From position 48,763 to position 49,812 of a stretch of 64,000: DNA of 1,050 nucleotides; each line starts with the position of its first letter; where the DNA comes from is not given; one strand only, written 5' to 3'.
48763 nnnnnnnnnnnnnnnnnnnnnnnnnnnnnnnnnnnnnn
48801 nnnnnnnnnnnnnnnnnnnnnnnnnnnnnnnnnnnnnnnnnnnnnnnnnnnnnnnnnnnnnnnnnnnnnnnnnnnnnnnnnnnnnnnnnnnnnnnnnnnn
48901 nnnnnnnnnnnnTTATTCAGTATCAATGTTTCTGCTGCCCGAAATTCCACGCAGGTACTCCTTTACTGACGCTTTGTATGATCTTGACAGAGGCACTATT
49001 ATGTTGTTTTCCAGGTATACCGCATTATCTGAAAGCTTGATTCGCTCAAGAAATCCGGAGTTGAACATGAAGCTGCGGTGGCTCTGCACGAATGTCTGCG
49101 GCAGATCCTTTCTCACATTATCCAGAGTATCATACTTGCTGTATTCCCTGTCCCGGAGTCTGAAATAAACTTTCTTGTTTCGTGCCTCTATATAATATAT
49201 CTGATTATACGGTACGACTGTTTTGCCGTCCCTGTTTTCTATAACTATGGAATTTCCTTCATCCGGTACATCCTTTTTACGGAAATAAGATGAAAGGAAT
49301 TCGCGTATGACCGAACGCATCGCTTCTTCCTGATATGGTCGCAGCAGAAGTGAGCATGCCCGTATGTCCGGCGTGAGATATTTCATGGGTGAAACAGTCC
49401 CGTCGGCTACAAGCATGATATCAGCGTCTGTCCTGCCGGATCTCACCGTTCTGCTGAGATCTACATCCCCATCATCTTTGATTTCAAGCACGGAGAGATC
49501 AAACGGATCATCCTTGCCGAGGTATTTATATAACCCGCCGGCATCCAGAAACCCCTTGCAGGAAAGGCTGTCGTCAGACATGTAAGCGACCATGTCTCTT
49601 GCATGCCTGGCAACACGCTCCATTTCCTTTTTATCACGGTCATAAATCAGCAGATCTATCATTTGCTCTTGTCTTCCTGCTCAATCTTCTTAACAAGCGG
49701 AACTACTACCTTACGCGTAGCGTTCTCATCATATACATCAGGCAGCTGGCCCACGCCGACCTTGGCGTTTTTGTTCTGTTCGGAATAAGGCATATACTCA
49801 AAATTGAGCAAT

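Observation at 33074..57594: T7SSb-like secretion locus with EssC, YukD and WXG100 but no recognisable EssA, EssB or EsaA; FHA, LytTR, kinase and pseudo-protease genes occupy the operon instead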

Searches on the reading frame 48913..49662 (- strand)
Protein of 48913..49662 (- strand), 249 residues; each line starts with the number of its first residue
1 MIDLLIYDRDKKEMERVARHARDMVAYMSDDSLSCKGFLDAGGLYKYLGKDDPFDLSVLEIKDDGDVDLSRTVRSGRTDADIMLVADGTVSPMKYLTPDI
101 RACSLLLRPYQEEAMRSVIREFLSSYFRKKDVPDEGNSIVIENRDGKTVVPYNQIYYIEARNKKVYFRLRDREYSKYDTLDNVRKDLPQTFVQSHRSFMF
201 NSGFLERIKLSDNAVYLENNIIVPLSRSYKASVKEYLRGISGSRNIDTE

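Call 3: search_protein_families(library=pfam, proteins=[window:48913-49662:-], max_evalue=0.01)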
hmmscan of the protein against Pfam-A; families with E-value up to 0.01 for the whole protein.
window:48913-49662:- (249 aa): 1 family
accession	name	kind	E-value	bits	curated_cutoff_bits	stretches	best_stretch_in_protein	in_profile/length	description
PF04397.21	LytTR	-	5.6e-17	62.2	22.6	1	148-237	4-97/98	LytTr DNA-binding domain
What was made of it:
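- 48913..49662 (-): LytTR protein (249 aa) with an N-terminal pseudo-receiver domain (TsxN-like). Pfam LytTR E=6e-17 (call 3).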

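Call 5: search_protein_families(library=ncbifam, proteins=[window:48913-49662:-], max_evalue=0.1)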
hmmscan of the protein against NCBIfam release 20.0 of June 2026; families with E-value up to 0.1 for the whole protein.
window:48913-49662:- (249 aa): 4 families
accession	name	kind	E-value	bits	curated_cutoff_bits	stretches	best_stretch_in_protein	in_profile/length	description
NF008677.0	PRK11697.1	equivalog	1.2e-05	24.9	246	1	105-237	98-235/238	two-component system response regulator BtsR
NF046049.1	quorum_RR_AgrA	equivalog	0.00057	19.5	400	1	72-221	74-226/238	quorum-sensing response regulator AgrA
NF010684.1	PRK14084.1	equivalog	0.00094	19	375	1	131-235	142-250/254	response regulator transcription factor LytR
TIGR00094.1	tRNA_TruD_broad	equivalog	0.082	12.3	172.2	0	153-219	227-293/413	tRNA pseudouridine(13) synthase TruD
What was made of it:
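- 48913..49662 (-): Partial alignments to BtsR, AgrA and LytR (call 5).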
